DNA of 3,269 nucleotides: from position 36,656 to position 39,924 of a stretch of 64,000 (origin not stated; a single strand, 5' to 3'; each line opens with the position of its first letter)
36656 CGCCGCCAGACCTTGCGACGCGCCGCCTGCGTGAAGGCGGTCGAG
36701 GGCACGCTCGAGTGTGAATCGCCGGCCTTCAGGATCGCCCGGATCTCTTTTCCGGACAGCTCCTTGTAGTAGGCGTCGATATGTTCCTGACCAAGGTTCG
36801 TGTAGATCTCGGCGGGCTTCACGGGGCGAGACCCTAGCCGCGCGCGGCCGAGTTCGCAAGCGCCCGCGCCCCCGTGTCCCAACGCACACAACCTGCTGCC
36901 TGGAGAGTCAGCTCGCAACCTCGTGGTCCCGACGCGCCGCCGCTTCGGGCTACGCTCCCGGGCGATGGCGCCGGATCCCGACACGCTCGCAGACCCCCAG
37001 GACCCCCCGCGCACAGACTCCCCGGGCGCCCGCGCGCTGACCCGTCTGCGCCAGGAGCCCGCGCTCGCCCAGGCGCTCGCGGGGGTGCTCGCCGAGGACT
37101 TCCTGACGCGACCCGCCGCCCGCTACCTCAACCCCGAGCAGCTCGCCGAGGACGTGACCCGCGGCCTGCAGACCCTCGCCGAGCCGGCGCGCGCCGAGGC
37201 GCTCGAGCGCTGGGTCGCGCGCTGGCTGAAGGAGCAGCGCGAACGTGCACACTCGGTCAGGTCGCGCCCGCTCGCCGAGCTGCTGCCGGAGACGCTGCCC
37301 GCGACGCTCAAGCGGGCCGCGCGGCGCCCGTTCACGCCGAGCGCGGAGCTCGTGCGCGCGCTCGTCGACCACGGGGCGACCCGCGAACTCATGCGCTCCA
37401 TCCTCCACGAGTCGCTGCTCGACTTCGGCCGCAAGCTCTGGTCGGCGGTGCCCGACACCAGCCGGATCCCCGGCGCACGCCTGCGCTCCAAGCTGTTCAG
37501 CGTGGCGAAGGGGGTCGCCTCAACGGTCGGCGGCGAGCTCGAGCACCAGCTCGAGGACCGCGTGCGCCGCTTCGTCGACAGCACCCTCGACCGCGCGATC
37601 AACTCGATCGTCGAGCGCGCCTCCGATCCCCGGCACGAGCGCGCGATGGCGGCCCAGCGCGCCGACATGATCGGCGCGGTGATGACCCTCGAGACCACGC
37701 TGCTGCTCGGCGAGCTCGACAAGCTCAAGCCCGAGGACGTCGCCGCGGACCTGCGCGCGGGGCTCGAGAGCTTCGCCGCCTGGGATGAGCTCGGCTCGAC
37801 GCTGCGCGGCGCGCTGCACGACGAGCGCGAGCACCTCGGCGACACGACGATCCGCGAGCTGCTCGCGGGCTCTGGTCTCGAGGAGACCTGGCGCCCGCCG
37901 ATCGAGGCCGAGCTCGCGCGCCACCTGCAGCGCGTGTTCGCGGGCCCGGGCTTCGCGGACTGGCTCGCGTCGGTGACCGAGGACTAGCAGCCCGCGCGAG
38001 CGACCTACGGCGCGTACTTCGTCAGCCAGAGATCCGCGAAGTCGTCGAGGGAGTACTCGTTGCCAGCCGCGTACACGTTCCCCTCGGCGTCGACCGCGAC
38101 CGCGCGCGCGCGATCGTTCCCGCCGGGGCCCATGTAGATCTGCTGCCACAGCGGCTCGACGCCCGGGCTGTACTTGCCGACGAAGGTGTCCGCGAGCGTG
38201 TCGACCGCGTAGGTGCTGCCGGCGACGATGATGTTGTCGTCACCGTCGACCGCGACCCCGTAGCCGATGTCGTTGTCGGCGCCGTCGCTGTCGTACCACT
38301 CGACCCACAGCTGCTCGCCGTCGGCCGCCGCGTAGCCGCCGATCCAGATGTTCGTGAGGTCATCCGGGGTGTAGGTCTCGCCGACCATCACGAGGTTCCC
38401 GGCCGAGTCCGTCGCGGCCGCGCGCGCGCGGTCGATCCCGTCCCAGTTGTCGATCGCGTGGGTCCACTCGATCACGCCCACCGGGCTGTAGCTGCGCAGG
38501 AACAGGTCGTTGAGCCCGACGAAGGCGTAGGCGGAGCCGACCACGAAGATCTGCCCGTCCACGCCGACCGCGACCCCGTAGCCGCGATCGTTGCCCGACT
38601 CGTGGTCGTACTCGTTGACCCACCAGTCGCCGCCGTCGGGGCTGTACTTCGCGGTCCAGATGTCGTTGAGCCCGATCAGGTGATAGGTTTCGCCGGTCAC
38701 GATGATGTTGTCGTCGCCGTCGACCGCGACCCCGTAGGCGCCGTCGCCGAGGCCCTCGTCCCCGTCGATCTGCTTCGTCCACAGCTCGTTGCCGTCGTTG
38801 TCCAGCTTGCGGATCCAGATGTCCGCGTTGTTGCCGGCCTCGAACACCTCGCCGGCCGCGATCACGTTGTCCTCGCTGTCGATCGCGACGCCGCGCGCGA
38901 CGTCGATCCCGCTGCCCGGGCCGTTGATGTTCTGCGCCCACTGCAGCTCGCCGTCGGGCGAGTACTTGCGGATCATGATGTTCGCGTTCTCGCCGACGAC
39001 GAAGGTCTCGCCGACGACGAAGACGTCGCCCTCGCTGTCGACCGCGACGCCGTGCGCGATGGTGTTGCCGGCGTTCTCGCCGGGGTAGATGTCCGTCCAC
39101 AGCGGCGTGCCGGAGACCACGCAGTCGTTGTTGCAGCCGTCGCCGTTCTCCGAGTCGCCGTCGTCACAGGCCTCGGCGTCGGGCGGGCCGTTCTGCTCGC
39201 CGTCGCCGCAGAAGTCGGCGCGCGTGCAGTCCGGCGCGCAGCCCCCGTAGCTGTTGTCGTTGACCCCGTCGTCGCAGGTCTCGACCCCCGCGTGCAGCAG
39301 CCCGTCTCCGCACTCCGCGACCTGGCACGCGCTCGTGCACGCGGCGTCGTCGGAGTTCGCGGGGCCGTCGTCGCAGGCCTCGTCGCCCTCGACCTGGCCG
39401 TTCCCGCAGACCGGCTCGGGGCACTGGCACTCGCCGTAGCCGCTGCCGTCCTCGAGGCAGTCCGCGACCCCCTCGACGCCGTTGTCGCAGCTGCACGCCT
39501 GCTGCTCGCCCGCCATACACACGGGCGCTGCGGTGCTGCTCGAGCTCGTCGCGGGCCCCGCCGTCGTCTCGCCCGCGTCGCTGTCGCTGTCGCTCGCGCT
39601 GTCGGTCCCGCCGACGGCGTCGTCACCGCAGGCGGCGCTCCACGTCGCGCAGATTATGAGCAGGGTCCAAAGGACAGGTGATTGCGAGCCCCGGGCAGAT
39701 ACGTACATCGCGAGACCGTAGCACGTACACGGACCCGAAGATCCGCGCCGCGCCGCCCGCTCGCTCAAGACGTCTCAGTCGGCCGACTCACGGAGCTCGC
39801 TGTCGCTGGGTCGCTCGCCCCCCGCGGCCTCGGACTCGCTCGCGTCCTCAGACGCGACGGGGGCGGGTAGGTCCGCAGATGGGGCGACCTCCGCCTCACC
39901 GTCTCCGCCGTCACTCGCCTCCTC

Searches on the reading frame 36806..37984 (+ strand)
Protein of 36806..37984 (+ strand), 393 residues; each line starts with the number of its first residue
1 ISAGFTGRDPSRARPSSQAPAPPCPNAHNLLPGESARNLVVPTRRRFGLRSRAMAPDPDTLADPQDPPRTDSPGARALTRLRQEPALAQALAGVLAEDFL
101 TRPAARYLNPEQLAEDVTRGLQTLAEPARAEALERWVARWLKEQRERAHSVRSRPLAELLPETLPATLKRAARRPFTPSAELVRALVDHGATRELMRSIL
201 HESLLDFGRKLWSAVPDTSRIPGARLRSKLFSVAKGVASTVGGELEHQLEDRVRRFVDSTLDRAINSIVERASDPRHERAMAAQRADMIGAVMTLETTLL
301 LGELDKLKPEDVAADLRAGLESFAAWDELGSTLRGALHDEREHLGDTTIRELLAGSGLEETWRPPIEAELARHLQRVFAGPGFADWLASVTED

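Call 9: search_protein_families(library=pfam, proteins=[window:36806-37984:+], max_evalue=0.001)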
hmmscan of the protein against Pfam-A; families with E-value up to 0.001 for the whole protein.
window:36806-37984:+ (393 aa): 1 family
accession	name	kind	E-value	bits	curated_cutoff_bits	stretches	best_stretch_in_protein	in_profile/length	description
PF04286.17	DUF445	-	0.00066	20.1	33.8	0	86-375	40-301/368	Protein of unknown function (DUF445)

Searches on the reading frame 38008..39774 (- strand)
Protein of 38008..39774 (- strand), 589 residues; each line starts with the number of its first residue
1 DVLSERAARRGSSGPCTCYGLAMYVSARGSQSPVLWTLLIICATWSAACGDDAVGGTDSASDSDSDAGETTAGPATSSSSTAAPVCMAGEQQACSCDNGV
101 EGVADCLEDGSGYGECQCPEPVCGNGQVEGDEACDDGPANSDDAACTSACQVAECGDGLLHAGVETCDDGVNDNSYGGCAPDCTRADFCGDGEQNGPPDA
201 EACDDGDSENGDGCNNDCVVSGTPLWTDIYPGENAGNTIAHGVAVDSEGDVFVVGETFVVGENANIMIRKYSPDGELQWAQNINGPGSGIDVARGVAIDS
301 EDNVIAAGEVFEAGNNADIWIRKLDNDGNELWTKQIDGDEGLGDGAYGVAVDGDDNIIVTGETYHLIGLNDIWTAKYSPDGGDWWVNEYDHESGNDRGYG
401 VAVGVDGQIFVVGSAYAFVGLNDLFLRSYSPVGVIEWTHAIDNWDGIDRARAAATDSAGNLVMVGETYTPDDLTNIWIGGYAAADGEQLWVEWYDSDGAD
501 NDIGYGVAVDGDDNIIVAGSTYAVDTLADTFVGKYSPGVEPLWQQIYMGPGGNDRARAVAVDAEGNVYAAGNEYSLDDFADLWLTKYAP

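Call 9: search_protein_families(library=pfam, proteins=[window:38008-39774:-], max_evalue=0.001)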
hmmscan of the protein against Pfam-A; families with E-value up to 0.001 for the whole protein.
window:38008-39774:- (589 aa): 2 families
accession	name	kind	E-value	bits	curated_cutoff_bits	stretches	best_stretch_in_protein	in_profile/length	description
PF06739.17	SBBP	-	2.8e-09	37.2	20.5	0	236-257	10-32/38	Beta-propeller repeat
PF13948.11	DUF4215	-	0.00011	22.8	27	0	116-151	15-47/47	Domain of unknown function (DUF4215)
